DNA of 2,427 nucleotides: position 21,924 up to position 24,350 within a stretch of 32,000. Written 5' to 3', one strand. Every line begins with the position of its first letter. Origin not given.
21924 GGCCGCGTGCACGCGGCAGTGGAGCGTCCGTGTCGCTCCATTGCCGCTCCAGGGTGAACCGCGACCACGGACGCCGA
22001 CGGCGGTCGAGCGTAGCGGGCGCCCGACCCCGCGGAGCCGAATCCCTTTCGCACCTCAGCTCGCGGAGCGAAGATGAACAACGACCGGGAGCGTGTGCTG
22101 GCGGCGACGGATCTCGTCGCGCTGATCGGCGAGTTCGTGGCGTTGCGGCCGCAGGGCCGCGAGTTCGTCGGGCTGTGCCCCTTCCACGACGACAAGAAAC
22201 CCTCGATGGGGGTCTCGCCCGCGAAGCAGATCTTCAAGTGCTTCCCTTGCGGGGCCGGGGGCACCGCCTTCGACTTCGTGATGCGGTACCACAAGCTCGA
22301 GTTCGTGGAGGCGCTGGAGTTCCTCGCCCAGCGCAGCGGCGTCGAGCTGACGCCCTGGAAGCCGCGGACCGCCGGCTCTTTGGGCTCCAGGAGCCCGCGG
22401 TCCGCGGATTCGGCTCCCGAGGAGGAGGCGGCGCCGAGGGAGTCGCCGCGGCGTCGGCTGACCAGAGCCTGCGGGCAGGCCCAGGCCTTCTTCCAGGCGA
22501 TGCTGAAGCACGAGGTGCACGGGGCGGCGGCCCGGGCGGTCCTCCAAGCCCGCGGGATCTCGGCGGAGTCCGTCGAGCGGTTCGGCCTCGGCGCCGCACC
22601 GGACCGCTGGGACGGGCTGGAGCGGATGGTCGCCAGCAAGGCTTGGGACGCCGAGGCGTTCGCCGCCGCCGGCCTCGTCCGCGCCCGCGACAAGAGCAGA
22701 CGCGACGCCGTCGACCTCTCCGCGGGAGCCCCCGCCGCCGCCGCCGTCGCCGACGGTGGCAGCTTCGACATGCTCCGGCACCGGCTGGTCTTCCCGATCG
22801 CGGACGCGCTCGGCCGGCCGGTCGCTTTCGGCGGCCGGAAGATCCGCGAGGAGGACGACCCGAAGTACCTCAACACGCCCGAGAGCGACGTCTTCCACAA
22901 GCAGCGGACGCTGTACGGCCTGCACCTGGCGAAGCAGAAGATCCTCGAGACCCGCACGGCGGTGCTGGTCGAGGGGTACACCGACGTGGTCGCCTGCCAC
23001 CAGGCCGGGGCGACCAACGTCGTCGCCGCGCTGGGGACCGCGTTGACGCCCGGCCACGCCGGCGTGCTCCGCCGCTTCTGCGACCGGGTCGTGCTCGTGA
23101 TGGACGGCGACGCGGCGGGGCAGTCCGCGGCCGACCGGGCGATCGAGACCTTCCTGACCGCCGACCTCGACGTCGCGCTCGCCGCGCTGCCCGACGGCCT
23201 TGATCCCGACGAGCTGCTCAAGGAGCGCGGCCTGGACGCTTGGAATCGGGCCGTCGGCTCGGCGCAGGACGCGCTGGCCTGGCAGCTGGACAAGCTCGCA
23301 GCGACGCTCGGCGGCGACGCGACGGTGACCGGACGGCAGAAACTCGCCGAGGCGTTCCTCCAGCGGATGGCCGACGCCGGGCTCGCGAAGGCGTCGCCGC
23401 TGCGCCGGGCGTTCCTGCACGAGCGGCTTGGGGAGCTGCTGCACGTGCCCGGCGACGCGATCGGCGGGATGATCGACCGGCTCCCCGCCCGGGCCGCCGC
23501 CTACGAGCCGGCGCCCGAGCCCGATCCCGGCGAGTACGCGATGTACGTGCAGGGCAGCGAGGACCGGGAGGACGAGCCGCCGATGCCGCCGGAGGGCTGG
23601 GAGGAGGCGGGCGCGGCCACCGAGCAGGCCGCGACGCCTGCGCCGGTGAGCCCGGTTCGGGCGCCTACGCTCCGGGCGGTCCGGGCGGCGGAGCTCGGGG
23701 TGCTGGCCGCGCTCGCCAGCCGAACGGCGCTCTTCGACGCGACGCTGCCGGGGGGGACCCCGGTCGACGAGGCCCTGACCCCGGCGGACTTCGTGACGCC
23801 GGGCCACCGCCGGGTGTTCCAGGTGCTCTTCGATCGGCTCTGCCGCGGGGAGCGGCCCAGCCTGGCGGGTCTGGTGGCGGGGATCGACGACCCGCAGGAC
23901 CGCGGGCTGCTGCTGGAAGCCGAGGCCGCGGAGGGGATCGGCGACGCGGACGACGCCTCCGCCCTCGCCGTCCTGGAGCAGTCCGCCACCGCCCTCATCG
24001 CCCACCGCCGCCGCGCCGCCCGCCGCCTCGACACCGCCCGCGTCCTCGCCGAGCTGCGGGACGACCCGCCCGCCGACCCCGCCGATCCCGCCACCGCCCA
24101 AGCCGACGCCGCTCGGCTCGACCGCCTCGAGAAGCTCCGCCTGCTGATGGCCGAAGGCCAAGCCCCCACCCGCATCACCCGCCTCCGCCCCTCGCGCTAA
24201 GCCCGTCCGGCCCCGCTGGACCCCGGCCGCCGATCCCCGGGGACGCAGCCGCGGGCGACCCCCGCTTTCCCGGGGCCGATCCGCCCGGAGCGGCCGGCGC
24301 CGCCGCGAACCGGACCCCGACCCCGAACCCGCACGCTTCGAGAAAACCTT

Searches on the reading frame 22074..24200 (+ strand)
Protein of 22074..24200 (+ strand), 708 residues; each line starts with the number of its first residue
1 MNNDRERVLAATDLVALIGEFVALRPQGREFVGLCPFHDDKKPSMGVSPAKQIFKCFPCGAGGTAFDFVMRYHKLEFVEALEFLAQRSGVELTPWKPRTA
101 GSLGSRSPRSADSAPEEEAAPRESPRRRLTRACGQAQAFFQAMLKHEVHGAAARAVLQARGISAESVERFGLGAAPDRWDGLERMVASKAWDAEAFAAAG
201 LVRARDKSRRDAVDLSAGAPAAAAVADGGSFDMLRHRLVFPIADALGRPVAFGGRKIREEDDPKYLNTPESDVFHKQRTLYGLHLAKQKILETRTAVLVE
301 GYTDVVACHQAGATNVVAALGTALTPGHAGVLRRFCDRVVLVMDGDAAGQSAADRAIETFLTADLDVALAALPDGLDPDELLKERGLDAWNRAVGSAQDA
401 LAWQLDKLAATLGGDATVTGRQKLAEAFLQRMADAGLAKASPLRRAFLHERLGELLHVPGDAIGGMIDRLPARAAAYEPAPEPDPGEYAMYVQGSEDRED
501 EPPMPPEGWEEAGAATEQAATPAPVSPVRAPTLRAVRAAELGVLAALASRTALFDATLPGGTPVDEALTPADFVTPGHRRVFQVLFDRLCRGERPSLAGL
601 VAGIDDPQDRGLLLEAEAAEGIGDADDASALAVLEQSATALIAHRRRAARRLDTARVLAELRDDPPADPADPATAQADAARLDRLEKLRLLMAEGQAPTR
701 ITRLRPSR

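Call 17: find_encoding_contigs(protein=window:22074-24200:+, flank=10000, max_places=10)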
Protein window:22074-24200:+ (708 aa): 2 contigs read that carry it; 1 place shown.
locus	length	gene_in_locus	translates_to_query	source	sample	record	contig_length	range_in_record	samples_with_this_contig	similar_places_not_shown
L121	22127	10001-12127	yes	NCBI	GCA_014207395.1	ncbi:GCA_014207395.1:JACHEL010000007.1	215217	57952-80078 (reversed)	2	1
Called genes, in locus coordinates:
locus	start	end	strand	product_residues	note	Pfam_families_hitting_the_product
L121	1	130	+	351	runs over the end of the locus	PF00022:Actin (faint), PF06723:MreB_Mbl, PF25229:Salactin, PF14450:FtsA (weak)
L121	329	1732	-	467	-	PF01546:Peptidase_M20, PF07687:M20_dimer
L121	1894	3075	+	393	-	PF02073:Peptidase_M29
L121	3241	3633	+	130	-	-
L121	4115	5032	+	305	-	-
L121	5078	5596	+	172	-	PF00578:AhpC-TSA, PF08534:Redoxin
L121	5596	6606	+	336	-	PF01300:Sua5_yciO_yrdC, PF03481:Sua5_C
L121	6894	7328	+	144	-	PF03946:Ribosomal_L11_N, PF00298:Ribosomal_L11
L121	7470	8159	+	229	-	PF00687:Ribosomal_L1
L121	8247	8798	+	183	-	PF00466:Ribosomal_L10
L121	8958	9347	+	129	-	PF16320:Ribosomal_L12_N, PF00542:Ribosomal_L12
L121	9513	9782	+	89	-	PF00830:Ribosomal_L28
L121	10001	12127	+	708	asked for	PF01807:Zn_ribbon_DnaG, PF08275:DNAG_N, PF01751:Toprim, PF13155:Toprim_2, PF13362:Toprim_3 (weak), PF13662:Toprim_4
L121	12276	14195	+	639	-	PF03979:Sigma70_r1_1 (weak), PF00140:Sigma70_r1_2, PF04542:Sigma70_r2, PF04539:Sigma70_r3, PF04545:Sigma70_r4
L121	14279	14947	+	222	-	PF07238:PilZ, PF00226:DnaJ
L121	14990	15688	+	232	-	PF02224:Cytidylate_kin, PF13189:Cytidylate_kin2 (faint), PF13238:AAA_18 (faint), PF13671:AAA_33 (faint), PF01202:SKI (faint), PF13207:AAA_17 (faint)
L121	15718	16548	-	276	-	PF01261:AP_endonuc_2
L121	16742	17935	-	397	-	PF22725:GFO_IDH_MocA_C3, PF02894:GFO_IDH_MocA_C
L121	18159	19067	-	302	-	PF00165:HTH_AraC (weak), PF12833:HTH_18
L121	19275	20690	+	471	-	-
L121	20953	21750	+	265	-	PF00106:adh_short, PF08659:KR, PF13561:adh_short_C2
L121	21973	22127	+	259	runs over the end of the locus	-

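Call 20: find_homologous_proteins(query=window:22074-24200:+)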
Query window:22074-24200:+ (708 aa): 5925 proteins with E <= 0.001 among 8000 candidates; the best 120 are listed.
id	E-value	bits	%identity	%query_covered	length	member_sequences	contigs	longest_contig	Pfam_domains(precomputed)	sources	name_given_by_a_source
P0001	0.0e+0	1546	100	100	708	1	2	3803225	PF08275.18,PF13155.13,PF01807.26,PF13662.13,PF01751.29,PF13362.13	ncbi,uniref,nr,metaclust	ncbi:DNA primase [Phycisphaera mikurensis]|uniref:DNA primase n=1 Tax=Phycisphaera mikurensis (strai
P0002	0.0e+0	1242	80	100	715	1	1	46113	PF08275.18,PF13155.13,PF01807.26,PF13662.13,PF01751.29,PF13362.13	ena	-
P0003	0.0e+0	1226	79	99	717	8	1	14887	PF08275.18,PF13155.13,PF01807.26,PF13662.13,PF01751.29,PF13362.13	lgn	-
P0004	6.8e-198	678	52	93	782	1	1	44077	PF08275.18,PF13155.13,PF01807.26,PF13662.13,PF01751.29,PF13362.13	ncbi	-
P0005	9.9e-195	667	50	96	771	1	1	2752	PF08275.18,PF13155.13,PF01807.26,PF13662.13,PF01751.29,PF13362.13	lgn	-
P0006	8.2e-193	661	52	85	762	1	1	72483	PF08275.18,PF13155.13,PF01807.26,PF13662.13,PF01751.29,PF13362.13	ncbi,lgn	-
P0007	1.4e-187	643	50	85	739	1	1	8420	PF08275.18,PF13155.13,PF01807.26,PF13662.13,PF01751.29,PF13362.13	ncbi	ncbi:MAG: DNA primase [Planctomycetota bacterium]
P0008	4.0e-182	625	49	86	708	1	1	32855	PF08275.18,PF13155.13,PF01807.26,PF13662.13,PF01751.29,PF13362.13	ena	-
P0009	1.9e-181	623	51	87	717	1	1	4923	PF08275.18,PF13155.13,PF01807.26,PF13662.13,PF01751.29,PF13362.13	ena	-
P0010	1.2e-180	620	49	86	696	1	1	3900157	PF08275.18,PF13155.13,PF01807.26,PF13662.13,PF01751.29,PF13362.13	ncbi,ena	-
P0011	3.5e-180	619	49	86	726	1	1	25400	PF08275.18,PF13155.13,PF01807.26,PF13662.13,PF01751.29,PF13362.13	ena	-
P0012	1.1e-179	617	49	85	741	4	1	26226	PF08275.18,PF13155.13,PF01807.26,PF13662.13,PF01751.29,PF13362.13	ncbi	ncbi:MAG: CHC2 zinc finger domain-containing protein [Planctomycetota bacterium]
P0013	3.1e-177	609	46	99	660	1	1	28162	PF08275.18,PF13155.13,PF01807.26,PF13662.13,PF01751.29,PF13362.13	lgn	-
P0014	7.9e-177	608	50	86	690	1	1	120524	PF08275.18,PF13155.13,PF01807.26,PF13662.13,PF01751.29,PF13362.13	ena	-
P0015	1.7e-176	607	47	94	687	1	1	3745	PF08275.18,PF13155.13,PF01807.26,PF13662.13,PF01751.29,PF13362.13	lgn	-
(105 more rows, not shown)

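Call 22: find_encoding_contigs(protein=P0002, flank=10000, max_places=3)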
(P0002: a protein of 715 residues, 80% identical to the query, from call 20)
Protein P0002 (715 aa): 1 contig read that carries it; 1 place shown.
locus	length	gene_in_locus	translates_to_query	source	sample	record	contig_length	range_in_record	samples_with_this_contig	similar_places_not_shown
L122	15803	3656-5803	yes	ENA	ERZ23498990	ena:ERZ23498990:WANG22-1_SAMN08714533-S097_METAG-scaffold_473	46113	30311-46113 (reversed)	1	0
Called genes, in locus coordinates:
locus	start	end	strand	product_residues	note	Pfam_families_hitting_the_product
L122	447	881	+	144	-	PF03946:Ribosomal_L11_N, PF00298:Ribosomal_L11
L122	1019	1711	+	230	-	PF00687:Ribosomal_L1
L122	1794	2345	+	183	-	PF00466:Ribosomal_L10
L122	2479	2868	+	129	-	PF16320:Ribosomal_L12_N, PF00542:Ribosomal_L12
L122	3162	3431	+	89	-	PF00830:Ribosomal_L28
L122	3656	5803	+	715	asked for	PF01807:Zn_ribbon_DnaG, PF08275:DNAG_N, PF01751:Toprim, PF13155:Toprim_2, PF13362:Toprim_3 (weak), PF13662:Toprim_4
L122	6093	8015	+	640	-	PF03979:Sigma70_r1_1 (weak), PF00140:Sigma70_r1_2, PF04542:Sigma70_r2, PF04539:Sigma70_r3, PF04545:Sigma70_r4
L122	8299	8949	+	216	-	PF07238:PilZ, PF00226:DnaJ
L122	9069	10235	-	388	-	PF00483:NTP_transferase, PF22640:ManC_GMP_beta-helix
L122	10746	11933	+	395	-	PF03825:Nuc_H_symport, PF07690:MFS_1, PF12832:MFS_1_like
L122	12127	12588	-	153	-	PF05157:MshEN (weak)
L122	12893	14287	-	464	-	PF08239:SH3_3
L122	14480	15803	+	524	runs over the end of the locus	PF00082:Peptidase_S8 (faint)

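Call 23: find_encoding_contigs(protein=P0003, flank=10000, max_places=3)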
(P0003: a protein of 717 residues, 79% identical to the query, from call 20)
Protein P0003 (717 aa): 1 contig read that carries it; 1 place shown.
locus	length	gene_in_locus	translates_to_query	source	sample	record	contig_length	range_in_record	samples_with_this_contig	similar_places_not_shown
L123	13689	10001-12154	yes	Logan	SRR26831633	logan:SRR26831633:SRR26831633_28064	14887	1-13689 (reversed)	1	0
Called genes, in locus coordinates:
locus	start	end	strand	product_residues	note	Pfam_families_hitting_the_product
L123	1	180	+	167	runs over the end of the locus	PF00472:RF-1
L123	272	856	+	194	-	PF00293:NUDIX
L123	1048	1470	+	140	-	-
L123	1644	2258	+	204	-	-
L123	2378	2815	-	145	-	PF10861:DUF2784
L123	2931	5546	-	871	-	PF03030:H_PPase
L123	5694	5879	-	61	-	-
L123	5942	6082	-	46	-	PF01165:Ribosomal_S21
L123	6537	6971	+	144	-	PF03946:Ribosomal_L11_N, PF00298:Ribosomal_L11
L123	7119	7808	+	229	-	PF00687:Ribosomal_L1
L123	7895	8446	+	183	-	PF00466:Ribosomal_L10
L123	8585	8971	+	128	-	PF16320:Ribosomal_L12_N, PF00542:Ribosomal_L12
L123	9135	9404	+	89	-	PF00830:Ribosomal_L28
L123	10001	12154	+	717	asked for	PF01807:Zn_ribbon_DnaG, PF08275:DNAG_N, PF01751:Toprim, PF13155:Toprim_2, PF13362:Toprim_3, PF13662:Toprim_4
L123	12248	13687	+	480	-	?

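Call 29: search_protein_families(library=pfam, proteins=[L121:20953-21750:+])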
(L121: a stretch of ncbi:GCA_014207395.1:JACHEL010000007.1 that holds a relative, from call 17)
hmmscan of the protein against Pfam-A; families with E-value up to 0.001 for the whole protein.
L121:20953-21750:+ (265 aa): 4 families
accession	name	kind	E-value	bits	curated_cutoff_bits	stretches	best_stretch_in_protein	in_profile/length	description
PF13561.12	adh_short_C2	-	1.2e-47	162.9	27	1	20-261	6-236/236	Enoyl-(Acyl carrier protein) reductase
PF00106.31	adh_short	-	3.3e-44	151.2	26.6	1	12-213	2-193/195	short chain dehydrogenase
PF08659.16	KR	-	7.4e-13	49.2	22.6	1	12-171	2-151/180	KR domain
PF01370.27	Epimerase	-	0.00022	21.1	20.9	1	13-138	1-107/240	NAD dependent epimerase/dehydratase family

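Call 37: search_solved_structures(query=L121:20953-21750:+, show_alignments=2, max_evalue=1e-20)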
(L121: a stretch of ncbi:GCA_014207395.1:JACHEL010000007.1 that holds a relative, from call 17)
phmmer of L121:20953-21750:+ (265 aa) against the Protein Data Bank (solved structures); distinct sequences matched with E-value up to 1e-20: 93 (the best 60 are shown).
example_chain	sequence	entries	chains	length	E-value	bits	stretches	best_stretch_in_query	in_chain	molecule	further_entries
4da9_A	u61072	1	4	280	1e-65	225.2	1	12-265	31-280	Short-chain dehydrogenase/reductase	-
4one_A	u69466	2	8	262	1.4e-65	224.7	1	12-265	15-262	3-oxoacyl-(Acyl-carrier protein) reductase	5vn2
2hq1_A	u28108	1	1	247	9.3e-33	117.2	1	11-261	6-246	Glucose/ribitol dehydrogenase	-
3osu_A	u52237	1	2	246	1.5e-32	116.5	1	11-260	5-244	3-oxoacyl-[acyl-carrier-protein] reductase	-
3sj7_A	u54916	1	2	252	1.6e-32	116.5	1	10-260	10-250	3-oxoacyl-(Acyl-carrier-protein) reductase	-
4ibo_A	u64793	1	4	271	2.2e-29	106.2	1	11-260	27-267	Gluconate dehydrogenase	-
2uvd_A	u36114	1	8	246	5.7e-29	104.8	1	11-261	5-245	3-OXOACYL-(ACYL-CARRIER-PROTEIN) REDUCTASE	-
7b81_A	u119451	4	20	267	7.3e-29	104.5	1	11-262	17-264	Short-chain dehydrogenase/reductase SDR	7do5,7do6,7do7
2ph3_A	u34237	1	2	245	9.2e-29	104.1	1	11-261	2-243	3-oxoacyl-[acyl carrier protein] reductase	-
4dml_A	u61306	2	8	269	1.1e-28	103.9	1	9-261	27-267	3-oxoacyl-[acyl-carrier-protein] reductase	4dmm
7tzp_A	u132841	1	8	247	1.1e-27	100.6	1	10-261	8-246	3-oxoacyl-ACP reductase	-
6t6n_A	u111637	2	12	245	1.7e-27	100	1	10-261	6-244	3-oxoacyl-[acyl-carrier protein] reductase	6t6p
2c07_A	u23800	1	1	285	9.7e-27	97.5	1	11-261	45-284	3-OXOACYL-(ACYL-CARRIER PROTEIN) REDUCTASE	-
3woh_A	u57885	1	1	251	2e-26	96.5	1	10-261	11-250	SiaM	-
4jro_A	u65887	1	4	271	2.1e-26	96.4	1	11-261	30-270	FabG protein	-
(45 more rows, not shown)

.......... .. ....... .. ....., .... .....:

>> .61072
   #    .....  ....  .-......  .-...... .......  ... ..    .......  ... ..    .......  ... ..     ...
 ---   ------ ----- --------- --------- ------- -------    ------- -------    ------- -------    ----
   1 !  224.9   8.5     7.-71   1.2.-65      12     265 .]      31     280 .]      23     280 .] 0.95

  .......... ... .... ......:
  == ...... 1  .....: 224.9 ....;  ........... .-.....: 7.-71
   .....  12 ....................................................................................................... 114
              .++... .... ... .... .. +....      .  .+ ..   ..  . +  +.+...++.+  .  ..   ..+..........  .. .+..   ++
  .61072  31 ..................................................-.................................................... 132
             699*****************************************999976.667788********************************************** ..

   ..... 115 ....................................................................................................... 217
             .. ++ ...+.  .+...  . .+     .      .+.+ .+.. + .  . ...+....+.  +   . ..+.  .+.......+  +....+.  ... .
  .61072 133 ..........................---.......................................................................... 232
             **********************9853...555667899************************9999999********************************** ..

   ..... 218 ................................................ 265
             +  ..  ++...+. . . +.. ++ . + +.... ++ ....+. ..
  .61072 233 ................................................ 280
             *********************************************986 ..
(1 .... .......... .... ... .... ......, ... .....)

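Call 78: find_homologous_proteins(query=L121:20953-21750:+, max_evalue=1e-60)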
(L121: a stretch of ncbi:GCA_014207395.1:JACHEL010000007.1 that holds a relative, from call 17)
Query L121:20953-21750:+ (265 aa): 7500 proteins with E <= 1e-60 among 8000 candidates; the best 120 are listed.
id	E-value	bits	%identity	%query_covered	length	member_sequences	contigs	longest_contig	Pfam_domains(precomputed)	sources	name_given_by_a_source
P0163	9.6e-148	509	89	100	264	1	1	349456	PF08659.17,PF13561.13,PF00106.32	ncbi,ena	-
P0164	6.9e-144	496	86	100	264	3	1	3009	PF08659.17,PF13561.13,PF00106.32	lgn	-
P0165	6.2e-139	480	84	100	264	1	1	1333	PF08659.17,PF13561.13,PF00106.32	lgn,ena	-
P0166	8.2e-139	480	84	98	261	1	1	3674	PF08659.17,PF13561.13,PF00106.32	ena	-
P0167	1.8e-103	364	67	98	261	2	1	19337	PF08659.17,PF13561.13,PF00106.32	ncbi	ncbi:MAG: 3-ketoacyl-ACP reductase [Planctomycetota bacterium]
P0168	9.2e-99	348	63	100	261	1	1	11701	PF08659.17,PF13561.13,PF00106.32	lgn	-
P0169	2.1e-98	347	62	100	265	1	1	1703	PF08659.17,PF13561.13,PF00106.32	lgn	-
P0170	3.1e-98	347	63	98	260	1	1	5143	PF08659.17,PF13561.13,PF00106.32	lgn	-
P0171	6.5e-98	346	66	96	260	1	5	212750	PF08659.17,PF13561.13,PF00106.32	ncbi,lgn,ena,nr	ncbi:MAG: 3-ketoacyl-ACP reductase [Planctomycetaceae bacterium]|nr:3-ketoacyl-ACP reductase [Planct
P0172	7.4e-98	345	63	98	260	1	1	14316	PF08659.17,PF13561.13,PF00106.32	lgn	-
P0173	9.5e-98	345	62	98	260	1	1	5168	PF08659.17,PF13561.13,PF00106.32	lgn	-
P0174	3.0e-97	343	64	96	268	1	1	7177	PF08659.17,PF13561.13,PF00106.32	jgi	-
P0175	1.9e-96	341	61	98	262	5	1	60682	PF08659.17,PF13561.13,PF00106.32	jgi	-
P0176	2.3e-96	341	65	96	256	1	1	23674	PF08659.17,PF13561.13,PF00106.32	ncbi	-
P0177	4.9e-96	339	62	96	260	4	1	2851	PF08659.17,PF13561.13,PF00106.32,PF01370.28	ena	-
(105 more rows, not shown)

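Call 80: find_encoding_contigs(protein=P0163, flank=10000, max_places=1)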
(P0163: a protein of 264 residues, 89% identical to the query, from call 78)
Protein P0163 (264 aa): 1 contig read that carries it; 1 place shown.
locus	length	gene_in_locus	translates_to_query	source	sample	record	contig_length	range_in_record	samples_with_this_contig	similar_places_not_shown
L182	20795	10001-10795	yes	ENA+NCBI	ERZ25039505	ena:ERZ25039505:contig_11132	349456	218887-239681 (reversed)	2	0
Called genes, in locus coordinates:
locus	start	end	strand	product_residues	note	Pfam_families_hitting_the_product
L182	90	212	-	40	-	-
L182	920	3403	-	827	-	PF02927:CelD_N, PF00759:Glyco_hydro_9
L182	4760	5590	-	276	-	PF01261:AP_endonuc_2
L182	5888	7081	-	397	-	PF22725:GFO_IDH_MocA_C3, PF02894:GFO_IDH_MocA_C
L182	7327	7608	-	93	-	PF00165:HTH_AraC, PF12833:HTH_18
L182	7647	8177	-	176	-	-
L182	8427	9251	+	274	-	-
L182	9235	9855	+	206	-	-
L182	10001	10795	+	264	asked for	PF00106:adh_short, PF08659:KR, PF13561:adh_short_C2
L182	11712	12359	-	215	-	-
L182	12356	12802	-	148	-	PF08281:Sigma70_r4_2, PF04545:Sigma70_r4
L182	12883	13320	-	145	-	-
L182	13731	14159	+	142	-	PF04365:BrnT_toxin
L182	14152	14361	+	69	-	-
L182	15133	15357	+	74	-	PF04255:DUF433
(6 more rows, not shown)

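Call 81: find_encoding_contigs(protein=P0164, flank=10000, max_places=1)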
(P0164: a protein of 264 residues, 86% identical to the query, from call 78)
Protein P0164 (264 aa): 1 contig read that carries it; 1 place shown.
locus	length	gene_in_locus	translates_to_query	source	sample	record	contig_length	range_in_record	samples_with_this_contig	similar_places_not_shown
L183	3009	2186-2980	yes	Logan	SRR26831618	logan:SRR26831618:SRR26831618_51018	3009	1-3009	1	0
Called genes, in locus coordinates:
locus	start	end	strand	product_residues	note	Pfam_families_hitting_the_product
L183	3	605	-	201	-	?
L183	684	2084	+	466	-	PF07470:Glyco_hydro_88 (faint)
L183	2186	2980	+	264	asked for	PF00106:adh_short, PF08659:KR, PF13561:adh_short_C2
